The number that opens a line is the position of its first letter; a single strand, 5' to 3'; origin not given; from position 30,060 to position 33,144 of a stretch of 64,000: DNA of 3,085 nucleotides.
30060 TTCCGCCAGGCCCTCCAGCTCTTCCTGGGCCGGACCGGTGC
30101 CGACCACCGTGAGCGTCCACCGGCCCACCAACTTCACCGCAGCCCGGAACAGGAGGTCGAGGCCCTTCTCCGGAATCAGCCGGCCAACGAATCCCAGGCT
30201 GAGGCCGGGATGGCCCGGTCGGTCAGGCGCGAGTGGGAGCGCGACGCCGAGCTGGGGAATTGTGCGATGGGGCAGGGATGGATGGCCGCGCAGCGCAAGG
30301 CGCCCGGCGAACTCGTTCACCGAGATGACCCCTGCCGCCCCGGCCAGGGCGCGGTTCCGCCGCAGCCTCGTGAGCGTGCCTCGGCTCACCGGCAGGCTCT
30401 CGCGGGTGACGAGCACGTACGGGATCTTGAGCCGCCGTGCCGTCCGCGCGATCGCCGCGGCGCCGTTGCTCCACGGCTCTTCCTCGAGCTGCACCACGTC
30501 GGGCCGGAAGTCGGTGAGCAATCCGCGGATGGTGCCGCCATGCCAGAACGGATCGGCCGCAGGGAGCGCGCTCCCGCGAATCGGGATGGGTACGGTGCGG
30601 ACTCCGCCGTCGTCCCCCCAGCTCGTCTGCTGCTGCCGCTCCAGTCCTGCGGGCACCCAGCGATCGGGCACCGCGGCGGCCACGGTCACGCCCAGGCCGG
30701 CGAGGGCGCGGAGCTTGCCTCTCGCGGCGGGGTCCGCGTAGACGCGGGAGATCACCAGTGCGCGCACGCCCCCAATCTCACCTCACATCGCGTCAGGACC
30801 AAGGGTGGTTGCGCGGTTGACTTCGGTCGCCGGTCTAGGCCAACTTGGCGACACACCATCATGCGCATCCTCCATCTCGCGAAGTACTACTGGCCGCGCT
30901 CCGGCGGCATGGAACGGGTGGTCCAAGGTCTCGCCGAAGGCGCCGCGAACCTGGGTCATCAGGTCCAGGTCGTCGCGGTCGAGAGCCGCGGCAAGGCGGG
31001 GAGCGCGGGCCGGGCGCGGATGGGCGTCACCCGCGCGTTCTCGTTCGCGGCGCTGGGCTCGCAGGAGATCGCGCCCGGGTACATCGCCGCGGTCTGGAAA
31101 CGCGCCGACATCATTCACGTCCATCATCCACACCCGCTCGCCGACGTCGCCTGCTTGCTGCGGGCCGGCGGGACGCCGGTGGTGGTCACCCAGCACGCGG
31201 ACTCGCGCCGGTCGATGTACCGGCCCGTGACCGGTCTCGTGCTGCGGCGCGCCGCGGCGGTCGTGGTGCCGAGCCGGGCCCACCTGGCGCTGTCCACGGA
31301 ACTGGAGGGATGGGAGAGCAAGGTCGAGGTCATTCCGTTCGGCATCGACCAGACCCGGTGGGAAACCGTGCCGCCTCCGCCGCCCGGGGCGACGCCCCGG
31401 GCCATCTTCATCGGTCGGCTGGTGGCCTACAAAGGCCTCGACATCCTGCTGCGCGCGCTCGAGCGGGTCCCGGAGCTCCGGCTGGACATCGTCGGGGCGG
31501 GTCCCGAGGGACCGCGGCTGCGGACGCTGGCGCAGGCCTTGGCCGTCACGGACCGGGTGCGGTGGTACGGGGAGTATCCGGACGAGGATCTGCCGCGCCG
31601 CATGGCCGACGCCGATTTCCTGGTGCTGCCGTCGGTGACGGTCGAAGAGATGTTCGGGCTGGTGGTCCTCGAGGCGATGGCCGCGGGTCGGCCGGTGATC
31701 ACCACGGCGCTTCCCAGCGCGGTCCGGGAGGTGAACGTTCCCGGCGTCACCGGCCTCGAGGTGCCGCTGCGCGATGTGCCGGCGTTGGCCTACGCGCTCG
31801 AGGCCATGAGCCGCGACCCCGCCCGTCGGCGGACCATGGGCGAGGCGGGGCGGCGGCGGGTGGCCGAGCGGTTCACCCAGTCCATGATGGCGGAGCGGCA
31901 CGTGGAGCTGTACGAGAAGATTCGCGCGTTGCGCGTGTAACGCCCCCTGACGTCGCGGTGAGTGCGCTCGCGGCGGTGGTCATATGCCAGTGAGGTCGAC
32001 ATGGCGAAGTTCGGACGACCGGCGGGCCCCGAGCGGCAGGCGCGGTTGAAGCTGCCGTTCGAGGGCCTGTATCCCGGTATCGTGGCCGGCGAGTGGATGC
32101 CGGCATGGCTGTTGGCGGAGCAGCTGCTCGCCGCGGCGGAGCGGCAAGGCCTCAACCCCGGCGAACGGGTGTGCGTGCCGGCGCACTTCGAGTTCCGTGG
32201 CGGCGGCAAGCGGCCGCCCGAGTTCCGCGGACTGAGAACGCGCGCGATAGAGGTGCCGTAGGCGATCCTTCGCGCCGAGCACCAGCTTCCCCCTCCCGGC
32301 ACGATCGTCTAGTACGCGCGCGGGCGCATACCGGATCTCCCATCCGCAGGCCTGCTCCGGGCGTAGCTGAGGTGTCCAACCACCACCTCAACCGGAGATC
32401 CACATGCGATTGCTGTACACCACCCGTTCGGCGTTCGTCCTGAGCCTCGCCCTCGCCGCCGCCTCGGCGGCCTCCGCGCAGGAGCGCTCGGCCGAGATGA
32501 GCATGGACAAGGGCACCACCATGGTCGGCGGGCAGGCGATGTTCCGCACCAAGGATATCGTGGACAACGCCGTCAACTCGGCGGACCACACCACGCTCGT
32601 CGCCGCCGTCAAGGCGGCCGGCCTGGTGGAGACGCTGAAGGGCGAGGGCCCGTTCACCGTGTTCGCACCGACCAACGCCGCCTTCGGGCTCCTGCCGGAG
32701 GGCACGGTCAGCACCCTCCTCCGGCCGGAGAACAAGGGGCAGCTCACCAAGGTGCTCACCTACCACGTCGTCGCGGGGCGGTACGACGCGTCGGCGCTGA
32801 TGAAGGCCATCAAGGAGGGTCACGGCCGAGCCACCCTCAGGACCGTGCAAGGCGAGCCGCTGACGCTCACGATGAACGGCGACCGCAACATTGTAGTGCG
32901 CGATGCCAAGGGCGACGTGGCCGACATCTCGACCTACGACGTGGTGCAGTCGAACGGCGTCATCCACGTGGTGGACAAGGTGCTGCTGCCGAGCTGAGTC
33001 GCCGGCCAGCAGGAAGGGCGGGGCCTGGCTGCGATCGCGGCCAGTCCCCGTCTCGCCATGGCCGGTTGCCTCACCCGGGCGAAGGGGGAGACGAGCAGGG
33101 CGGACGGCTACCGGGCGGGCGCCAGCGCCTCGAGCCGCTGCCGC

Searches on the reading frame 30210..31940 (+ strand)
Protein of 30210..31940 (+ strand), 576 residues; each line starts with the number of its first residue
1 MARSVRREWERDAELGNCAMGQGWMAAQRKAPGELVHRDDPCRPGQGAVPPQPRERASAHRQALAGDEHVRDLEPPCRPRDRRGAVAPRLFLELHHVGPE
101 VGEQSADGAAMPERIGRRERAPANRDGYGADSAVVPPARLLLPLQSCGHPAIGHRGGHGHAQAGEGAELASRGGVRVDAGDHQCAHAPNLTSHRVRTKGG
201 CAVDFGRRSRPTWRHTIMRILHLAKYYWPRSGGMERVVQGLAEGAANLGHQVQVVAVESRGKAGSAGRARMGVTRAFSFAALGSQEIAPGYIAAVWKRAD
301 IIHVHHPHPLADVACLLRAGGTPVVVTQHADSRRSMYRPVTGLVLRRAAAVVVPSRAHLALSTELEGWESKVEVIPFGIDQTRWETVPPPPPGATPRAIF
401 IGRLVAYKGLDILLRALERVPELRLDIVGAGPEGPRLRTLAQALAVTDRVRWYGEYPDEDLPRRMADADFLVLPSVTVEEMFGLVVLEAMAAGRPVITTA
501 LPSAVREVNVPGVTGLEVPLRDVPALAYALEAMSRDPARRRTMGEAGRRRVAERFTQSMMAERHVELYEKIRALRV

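Call 65: search_protein_families(library=pfam, proteins=[window:30210-31940:+], max_evalue=0.01)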
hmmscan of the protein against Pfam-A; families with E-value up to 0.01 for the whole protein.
window:30210-31940:+ (576 aa): 6 families
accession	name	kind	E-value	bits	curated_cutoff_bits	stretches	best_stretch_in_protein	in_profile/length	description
PF00534.26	Glycos_transf_1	-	6e-34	117.5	26.4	1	395-550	15-172/172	Glycosyl transferases group 1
PF13692.12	Glyco_trans_1_4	-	6.2e-31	108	27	1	396-535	2-141/142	Glycosyl transferases group 1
PF13439.12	Glyco_transf_4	-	5.1e-22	79.1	28.5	1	232-382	2-169/170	Glycosyltransferase Family 4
PF13579.12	Glyco_trans_4_4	-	2e-17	64.4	29.7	1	232-378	1-158/158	Glycosyl transferase 4-like domain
PF20706.3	GT4-conflict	-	6.6e-13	48.8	26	1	346-500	146-312/385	Family 4 Glycosyltransferase in conflict systems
PF13524.12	Glyco_trans_1_2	-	1e-08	35.7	25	1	413-559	5-137/144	Glycosyl transferase-like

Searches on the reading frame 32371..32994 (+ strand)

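Call 65: search_protein_families(library=pfam, proteins=[window:32371-32994:+], max_evalue=0.01)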
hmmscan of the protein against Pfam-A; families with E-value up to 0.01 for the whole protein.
window:32371-32994:+ (208 aa): 1 family
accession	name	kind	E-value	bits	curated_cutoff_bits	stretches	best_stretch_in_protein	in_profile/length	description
PF02469.27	Fasciclin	-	6e-34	117.3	22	1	72-207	2-123/123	Fasciclin domain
